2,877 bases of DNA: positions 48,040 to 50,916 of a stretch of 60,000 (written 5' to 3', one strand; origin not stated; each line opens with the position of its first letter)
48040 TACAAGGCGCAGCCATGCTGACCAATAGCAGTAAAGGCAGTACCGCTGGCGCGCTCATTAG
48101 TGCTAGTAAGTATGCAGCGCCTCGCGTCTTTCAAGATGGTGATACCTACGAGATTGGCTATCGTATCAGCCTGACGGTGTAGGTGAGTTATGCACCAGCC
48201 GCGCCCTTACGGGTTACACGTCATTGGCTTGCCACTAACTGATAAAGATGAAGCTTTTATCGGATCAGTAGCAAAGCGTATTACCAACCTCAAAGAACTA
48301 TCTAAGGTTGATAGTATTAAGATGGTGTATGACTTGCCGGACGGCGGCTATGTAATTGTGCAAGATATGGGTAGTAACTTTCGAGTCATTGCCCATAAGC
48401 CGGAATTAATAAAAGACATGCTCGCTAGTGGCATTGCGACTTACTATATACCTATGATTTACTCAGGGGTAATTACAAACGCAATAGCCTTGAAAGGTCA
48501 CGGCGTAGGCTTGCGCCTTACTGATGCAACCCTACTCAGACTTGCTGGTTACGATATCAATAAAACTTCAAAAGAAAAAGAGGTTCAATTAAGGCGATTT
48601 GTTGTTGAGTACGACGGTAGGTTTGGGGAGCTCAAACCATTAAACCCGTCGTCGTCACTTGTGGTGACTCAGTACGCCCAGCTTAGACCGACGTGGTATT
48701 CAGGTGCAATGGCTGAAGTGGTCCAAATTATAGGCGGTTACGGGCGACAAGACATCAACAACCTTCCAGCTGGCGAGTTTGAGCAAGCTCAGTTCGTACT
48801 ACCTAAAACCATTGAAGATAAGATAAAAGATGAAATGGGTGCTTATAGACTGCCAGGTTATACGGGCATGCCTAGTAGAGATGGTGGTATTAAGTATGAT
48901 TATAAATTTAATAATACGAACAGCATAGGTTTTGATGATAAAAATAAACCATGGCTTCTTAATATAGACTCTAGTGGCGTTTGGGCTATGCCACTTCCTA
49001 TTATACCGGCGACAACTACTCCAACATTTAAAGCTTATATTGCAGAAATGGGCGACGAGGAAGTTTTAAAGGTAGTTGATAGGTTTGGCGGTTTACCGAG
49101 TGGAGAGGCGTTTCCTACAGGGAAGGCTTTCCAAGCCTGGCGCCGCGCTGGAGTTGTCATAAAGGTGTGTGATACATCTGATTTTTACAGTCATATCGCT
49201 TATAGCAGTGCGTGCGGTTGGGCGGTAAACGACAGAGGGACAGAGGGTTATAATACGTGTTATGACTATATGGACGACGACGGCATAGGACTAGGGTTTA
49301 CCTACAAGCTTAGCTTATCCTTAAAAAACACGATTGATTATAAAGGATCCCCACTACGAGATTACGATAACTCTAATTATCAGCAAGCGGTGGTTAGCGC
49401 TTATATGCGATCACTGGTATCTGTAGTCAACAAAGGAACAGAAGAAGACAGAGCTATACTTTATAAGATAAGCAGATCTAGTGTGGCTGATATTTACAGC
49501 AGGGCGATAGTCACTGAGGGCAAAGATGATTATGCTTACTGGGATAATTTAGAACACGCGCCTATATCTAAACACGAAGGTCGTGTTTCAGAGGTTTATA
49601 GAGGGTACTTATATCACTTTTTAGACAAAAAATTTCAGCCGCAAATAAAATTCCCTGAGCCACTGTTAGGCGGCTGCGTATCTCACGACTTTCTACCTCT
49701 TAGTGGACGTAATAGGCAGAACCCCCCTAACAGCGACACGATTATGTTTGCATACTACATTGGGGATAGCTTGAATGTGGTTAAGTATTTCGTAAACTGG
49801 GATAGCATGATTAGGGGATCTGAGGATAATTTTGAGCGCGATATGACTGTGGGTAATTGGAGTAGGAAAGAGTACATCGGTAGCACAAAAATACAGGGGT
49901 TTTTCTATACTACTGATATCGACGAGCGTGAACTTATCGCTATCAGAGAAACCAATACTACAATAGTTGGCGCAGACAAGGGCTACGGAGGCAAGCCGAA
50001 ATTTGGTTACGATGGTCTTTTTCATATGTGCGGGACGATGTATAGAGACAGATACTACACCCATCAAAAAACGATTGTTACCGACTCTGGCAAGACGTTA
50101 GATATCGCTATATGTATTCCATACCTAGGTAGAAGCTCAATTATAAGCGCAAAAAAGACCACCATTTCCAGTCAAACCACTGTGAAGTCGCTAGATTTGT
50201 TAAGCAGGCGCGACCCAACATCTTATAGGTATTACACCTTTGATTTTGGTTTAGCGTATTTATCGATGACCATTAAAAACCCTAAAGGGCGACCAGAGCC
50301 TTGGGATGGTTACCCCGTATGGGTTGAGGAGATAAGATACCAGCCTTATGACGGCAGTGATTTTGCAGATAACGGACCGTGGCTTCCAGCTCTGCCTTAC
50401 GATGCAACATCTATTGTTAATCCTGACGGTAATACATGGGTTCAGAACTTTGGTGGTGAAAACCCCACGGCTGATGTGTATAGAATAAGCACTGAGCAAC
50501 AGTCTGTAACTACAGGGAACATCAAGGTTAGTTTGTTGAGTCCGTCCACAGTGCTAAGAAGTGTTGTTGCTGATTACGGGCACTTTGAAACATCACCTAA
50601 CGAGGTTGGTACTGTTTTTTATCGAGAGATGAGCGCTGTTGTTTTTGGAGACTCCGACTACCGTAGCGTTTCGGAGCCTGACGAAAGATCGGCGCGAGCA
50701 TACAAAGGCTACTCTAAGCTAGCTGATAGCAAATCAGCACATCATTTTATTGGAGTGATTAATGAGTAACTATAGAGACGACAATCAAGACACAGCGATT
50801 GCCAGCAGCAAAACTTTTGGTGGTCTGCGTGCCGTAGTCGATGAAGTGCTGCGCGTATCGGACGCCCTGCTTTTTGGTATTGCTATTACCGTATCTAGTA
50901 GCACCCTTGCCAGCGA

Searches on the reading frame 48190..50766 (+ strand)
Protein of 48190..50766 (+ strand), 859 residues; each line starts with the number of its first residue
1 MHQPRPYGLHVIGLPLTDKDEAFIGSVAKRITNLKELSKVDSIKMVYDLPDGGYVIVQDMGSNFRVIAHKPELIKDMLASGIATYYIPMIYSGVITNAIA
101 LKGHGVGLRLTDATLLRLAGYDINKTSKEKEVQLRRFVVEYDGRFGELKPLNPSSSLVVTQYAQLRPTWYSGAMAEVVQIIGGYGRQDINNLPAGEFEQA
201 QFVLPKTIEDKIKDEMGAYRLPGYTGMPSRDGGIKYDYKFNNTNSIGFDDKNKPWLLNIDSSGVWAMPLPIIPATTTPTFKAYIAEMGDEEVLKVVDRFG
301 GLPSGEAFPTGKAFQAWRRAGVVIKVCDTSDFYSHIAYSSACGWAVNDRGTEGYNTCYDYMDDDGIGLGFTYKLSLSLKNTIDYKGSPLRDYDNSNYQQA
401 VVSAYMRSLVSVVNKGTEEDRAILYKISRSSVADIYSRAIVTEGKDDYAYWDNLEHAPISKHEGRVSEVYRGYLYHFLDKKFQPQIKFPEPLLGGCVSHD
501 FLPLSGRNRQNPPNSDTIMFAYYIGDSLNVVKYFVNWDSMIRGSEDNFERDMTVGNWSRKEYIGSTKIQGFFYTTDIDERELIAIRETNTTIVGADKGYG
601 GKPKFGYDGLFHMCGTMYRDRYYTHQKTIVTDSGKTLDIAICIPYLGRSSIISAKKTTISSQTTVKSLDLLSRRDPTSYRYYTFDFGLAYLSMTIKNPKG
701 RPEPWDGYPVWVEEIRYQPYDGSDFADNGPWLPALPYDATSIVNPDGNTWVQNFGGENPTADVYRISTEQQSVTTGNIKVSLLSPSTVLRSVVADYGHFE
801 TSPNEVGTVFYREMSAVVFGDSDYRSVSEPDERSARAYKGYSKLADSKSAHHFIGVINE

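Call 46: search_protein_families(library=phrogs, proteins=[window:48190-50766:+], max_evalue=0.00001)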
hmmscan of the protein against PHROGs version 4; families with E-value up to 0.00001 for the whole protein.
window:48190-50766:+ (859 aa): 1 family
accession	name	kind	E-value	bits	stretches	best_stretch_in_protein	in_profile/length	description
phrog_11362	-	unknown function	2.3e-280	933.5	1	1-859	1-876/876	-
